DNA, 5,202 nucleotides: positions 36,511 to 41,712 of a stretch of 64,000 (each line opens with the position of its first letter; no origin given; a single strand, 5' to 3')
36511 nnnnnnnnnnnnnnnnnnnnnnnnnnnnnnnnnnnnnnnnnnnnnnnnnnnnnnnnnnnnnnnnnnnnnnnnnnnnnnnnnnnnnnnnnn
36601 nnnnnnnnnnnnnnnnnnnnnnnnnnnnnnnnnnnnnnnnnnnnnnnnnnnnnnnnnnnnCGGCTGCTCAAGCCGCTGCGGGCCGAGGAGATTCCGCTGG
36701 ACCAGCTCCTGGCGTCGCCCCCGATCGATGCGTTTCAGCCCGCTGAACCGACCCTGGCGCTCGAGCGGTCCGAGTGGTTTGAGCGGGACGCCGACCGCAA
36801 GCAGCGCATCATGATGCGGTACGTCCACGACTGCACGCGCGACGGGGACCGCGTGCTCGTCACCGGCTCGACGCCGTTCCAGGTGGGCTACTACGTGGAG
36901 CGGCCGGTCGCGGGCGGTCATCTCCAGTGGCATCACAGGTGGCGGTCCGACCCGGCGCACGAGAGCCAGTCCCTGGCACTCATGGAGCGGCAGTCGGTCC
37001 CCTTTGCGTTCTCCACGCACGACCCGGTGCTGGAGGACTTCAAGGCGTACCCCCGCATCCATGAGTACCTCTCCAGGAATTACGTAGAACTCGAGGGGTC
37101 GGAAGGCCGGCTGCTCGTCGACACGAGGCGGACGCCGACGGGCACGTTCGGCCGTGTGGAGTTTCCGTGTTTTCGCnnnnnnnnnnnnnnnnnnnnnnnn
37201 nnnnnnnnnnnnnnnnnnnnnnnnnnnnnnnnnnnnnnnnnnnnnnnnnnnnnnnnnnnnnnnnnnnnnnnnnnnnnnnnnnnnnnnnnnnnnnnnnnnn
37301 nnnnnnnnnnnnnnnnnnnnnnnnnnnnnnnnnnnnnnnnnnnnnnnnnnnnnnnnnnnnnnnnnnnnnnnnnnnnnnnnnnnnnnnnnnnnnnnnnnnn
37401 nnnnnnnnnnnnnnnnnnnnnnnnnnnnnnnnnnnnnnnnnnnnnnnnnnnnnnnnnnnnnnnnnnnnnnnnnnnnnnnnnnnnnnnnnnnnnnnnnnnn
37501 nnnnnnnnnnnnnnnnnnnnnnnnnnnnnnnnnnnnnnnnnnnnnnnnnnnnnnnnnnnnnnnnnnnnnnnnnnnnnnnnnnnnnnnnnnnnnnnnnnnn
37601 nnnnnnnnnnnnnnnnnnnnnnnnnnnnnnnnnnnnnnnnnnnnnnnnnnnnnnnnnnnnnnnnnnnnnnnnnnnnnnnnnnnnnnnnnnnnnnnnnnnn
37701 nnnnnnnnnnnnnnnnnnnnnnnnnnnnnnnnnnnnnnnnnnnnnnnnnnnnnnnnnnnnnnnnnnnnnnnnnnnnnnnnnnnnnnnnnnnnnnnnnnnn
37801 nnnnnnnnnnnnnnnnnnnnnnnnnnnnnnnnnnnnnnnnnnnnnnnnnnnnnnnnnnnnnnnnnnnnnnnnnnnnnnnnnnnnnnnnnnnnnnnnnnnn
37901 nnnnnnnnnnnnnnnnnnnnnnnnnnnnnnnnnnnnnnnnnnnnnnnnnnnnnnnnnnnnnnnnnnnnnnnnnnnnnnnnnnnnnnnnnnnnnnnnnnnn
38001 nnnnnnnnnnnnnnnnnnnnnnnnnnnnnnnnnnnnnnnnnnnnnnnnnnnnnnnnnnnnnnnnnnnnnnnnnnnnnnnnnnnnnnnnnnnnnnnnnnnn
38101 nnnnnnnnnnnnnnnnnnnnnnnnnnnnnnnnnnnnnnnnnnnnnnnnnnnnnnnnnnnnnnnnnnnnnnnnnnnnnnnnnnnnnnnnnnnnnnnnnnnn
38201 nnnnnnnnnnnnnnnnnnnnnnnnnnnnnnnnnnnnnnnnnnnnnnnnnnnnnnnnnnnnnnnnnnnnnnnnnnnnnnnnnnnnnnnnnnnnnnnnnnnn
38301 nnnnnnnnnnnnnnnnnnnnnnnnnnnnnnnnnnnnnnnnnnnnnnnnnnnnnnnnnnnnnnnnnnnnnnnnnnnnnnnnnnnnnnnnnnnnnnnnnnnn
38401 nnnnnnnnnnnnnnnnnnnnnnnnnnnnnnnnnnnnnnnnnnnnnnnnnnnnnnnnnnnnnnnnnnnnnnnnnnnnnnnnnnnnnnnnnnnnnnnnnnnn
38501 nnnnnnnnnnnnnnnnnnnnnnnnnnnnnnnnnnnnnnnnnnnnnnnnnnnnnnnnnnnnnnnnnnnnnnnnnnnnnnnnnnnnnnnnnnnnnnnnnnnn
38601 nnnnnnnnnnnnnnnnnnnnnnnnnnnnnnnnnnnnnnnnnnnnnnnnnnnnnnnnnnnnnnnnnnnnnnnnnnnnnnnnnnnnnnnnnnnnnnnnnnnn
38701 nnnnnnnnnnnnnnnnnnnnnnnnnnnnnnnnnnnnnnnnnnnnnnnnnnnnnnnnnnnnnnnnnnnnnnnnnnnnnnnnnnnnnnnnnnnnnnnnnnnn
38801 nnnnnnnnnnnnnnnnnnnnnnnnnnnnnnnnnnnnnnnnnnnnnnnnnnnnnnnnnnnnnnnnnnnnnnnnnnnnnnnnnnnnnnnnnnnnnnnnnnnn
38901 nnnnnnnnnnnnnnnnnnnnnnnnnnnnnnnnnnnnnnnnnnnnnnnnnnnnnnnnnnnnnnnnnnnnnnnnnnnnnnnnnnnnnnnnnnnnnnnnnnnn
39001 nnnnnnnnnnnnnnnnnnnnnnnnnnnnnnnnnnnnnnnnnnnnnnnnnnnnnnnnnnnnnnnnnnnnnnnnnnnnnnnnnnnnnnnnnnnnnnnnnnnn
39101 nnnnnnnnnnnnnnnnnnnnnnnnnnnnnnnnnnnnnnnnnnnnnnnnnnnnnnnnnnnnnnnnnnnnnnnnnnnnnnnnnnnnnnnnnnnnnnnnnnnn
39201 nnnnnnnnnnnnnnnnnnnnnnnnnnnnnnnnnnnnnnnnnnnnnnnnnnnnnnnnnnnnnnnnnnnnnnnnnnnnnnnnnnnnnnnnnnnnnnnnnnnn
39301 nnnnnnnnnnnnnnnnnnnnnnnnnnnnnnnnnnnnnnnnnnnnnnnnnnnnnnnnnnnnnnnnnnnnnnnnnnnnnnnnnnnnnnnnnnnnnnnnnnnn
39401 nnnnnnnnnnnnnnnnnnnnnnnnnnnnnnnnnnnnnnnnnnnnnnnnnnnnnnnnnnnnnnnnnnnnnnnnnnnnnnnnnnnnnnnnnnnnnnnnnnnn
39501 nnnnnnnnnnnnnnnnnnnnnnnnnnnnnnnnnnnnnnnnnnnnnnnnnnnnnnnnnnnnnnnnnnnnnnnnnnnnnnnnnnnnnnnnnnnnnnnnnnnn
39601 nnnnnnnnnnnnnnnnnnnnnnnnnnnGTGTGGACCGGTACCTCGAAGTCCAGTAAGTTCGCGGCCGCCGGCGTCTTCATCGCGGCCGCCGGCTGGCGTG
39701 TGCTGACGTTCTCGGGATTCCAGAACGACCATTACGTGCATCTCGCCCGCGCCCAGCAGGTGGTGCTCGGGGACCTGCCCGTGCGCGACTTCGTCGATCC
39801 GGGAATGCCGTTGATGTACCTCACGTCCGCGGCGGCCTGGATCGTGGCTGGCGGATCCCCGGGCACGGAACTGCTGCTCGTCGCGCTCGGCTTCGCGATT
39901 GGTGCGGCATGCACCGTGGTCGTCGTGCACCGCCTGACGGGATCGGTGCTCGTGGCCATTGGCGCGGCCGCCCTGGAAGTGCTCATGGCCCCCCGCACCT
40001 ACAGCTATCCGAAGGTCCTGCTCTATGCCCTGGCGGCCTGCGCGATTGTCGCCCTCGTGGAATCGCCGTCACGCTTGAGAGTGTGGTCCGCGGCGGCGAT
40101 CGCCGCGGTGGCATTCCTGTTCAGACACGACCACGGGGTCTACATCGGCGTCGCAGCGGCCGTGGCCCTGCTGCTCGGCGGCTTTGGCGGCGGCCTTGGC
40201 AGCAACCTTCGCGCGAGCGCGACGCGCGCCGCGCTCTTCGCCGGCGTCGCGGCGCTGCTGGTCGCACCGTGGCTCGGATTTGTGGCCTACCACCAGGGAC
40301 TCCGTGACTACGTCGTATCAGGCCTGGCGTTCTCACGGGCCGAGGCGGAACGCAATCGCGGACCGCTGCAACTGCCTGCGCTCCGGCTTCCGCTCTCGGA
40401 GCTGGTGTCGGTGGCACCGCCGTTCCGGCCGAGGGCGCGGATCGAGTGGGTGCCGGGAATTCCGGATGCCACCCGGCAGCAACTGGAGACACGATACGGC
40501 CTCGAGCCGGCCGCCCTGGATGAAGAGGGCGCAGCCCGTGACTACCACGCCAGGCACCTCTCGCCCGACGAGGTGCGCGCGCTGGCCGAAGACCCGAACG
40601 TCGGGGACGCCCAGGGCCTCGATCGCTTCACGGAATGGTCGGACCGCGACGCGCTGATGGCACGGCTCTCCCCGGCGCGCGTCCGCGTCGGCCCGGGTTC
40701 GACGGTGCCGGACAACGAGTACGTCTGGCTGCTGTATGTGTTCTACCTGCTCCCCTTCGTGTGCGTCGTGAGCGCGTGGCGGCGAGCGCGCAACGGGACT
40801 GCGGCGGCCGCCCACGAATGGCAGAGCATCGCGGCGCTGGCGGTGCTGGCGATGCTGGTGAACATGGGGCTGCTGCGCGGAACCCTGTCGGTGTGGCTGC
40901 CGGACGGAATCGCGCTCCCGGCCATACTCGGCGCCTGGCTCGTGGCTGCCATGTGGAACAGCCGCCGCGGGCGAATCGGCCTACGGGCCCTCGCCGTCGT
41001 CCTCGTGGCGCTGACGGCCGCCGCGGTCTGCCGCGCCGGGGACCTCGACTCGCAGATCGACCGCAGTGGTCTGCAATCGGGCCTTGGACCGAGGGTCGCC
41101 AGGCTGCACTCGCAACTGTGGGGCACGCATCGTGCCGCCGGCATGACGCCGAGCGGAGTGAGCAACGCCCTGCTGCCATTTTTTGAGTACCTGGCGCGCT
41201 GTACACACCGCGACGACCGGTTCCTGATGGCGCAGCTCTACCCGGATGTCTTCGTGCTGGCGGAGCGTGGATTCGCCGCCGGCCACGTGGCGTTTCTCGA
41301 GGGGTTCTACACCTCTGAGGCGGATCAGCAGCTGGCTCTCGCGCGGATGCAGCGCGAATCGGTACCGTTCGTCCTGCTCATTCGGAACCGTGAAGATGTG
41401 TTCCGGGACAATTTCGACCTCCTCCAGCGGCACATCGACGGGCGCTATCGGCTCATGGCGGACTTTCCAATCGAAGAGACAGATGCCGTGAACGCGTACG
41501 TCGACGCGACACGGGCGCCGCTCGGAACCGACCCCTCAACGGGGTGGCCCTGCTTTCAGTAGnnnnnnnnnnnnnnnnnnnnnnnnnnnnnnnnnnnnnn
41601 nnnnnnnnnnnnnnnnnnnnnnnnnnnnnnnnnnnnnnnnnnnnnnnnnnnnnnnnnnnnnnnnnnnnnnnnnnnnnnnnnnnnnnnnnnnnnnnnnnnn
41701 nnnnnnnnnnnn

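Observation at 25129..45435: Five-member, two-branch paralogous family of about 530-640 aa polytopic membrane proteins with a conserved C-terminal domain ending PCF[RQ]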

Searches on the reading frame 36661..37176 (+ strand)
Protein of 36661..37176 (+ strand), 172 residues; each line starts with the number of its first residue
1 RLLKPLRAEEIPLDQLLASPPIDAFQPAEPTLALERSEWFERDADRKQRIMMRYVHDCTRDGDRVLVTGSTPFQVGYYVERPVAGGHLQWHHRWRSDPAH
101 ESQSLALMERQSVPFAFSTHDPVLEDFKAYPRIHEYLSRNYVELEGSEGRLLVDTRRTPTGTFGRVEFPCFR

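Call 40: predict_structure(alignment_id=A3)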
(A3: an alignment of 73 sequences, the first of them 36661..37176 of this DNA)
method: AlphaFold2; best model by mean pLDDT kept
length: 172 residues; sequences in the alignment: 73
mean_pLDDT: 94.1   pTM: 0.88
mean pLDDT of the five models: 94.1, 93.9, 93.7, 93.7, 93.4
residues with pLDDT >= 90: 148; 70-90: 18; 50-70: 4; < 50: 2
segments of 3 or more residues with pLDDT < 50: none
pLDDT, mean of each block of 10 residues (from residue 1): 66 81 95 98 96 98 97 92 93 97 98 97 98 99 98 98 98 96
secondary structure, 60 per line:
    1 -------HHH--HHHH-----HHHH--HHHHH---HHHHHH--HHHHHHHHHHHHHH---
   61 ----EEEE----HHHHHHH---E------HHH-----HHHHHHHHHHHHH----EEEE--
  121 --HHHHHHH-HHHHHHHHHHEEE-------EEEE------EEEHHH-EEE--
elements in order: H13-16 H22-25 H28-32 H36-41 H44-57 E65-68 H73-79 H98-110 E115-118 H123-129 H131-140 E141-143 E151-154 E161-163 E168-170

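Call 43: fold_search(model_id=the predicted structure, library=pdb)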
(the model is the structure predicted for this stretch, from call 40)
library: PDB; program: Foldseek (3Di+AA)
matches with E <= 10: 355; with E <= 0.001: 0
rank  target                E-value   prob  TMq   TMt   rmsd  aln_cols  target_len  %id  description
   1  8yj5_A                2.0e-01  0.18  0.27  0.19   9.0       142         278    9  Characerization of a novel format scFvXVHH single-chain Biparatopic antibody against a metal binding protein, MtsA (released 2024-06-19)
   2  3vu0_A                2.3e-01  0.38  0.36  0.39   6.4       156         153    8  Crystal structure of the C-terminal globular domain of oligosaccharyltransferase (AfAglB-S2, AF_0040, O30195_ARCFU) fr (released 2013-01-23)
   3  5hx7                  3.9e-01  0.20  0.29  0.20  10.6       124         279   14  Metal ABC transporter from Listeria monocytogenes (released 2016-02-17)
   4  4dzr                  3.9e-01  0.13  0.27  0.28   8.9       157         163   11  The crystal structure of protein-(glutamine-N5) methyltransferase (release factor-specific) from Alicyclobacillus acidoc (released 2012-03-14)
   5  3zk9_A                4.7e-01  0.21  0.28  0.19   7.1       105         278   10  CRYSTAL STRUCTURE OF PNEUMOCOCCAL SURFACE ANTIGEN PSAA D280N IN THE METAL-FREE, OPEN STATE (released 2013-11-06)
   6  1psz                  4.7e-01  0.16  0.27  0.19  10.9       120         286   11  PNEUMOCOCCAL SURFACE ANTIGEN PSAA (released 2000-04-19)
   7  7swh_B                6.0e-01  0.14  0.27  0.13   6.0       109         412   13  Crystal Structure of Putative cystathionine gamma-synthase from Burkholderia pseudomallei in Complex with PLP (released 2021-12-01)
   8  5ezm                  6.8e-01  0.11  0.25  0.10   7.0       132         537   11  Crystal Structure of ArnT from Cupriavidus metallidurans in the apo state (released 2016-02-17)
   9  5oet_A                7.8e-01  0.03  0.15  0.08  14.6       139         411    8  The structure of a glutathione synthetase like-effector (GSS30) from Globodera pallida in apoform. (released 2018-04-25)
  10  3et4                  8.3e-01  0.04  0.17  0.13  15.8       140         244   14  Structure of Recombinant Haemophilus Influenzae E(P4) Acid Phosphatase (released 2008-10-14)
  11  6ezn_F                8.8e-01  0.08  0.25  0.09   6.8       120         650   14  Cryo-EM structure of the yeast oligosaccharyltransferase (OST) complex (released 2018-01-17)
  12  2zc0_A                9.4e-01  0.16  0.30  0.16   6.6       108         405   13  Crystal structure of an archaeal alanine:glyoxylate aminotransferase (released 2008-06-17)
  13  6dft_D                9.4e-01  0.05  0.19  0.12  13.4       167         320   12  Trypanosoma brucei deoxyhypusine synthase (released 2018-08-08)
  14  8yj7_A                1.0e+00  0.14  0.29  0.20  10.6       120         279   10  Characerization of a novel format scFvXVHH single-chain Biparatopic antibody against a metal binding protein, MtsA (released 2024-06-19)
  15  5oet_B                1.0e+00  0.04  0.15  0.08  13.7       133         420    8  The structure of a glutathione synthetase like-effector (GSS30) from Globodera pallida in apoform. (released 2018-04-25)
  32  5f15                  1.6e+00  0.07  0.24  0.10   7.0       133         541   10  Crystal Structure of ArnT from Cupriavidus metallidurans bound to Undecaprenyl phosphate (released 2016-02-17)
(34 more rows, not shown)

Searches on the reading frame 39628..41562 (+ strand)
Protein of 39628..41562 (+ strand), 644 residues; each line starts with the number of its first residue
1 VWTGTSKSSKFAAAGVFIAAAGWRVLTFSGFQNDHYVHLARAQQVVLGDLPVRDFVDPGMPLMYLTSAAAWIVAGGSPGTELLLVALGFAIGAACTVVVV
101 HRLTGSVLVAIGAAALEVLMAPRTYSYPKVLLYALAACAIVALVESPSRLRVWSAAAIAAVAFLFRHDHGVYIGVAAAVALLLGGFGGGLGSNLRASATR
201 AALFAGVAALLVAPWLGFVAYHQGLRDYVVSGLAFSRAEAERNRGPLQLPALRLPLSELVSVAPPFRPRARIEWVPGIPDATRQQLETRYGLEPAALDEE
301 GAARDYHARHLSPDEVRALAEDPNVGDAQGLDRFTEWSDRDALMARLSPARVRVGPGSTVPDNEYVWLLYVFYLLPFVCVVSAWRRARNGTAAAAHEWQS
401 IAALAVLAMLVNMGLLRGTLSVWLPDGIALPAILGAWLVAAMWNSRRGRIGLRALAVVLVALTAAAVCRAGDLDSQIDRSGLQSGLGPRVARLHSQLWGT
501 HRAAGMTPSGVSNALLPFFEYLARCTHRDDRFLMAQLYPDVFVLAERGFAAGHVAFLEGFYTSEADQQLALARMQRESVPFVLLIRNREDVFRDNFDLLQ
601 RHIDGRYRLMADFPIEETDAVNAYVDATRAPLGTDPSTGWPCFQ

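Call 5: search_protein_families(library=pfam, proteins=[window:39628-41562:+], max_evalue=1)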
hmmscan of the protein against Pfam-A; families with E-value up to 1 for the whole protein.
window:39628-41562:+ (644 aa): 1 family
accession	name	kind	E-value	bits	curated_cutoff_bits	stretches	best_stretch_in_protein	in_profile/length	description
PF09918.14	DUF2148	-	0.099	13.1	25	1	84-122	9-47/68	Uncharacterized protein containing a ferredoxin domain (DUF2148)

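Call 6: search_protein_families(library=ncbifam, proteins=[window:39628-41562:+], max_evalue=1)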
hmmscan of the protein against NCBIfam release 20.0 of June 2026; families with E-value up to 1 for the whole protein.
window:39628-41562:+ (644 aa): 0 families
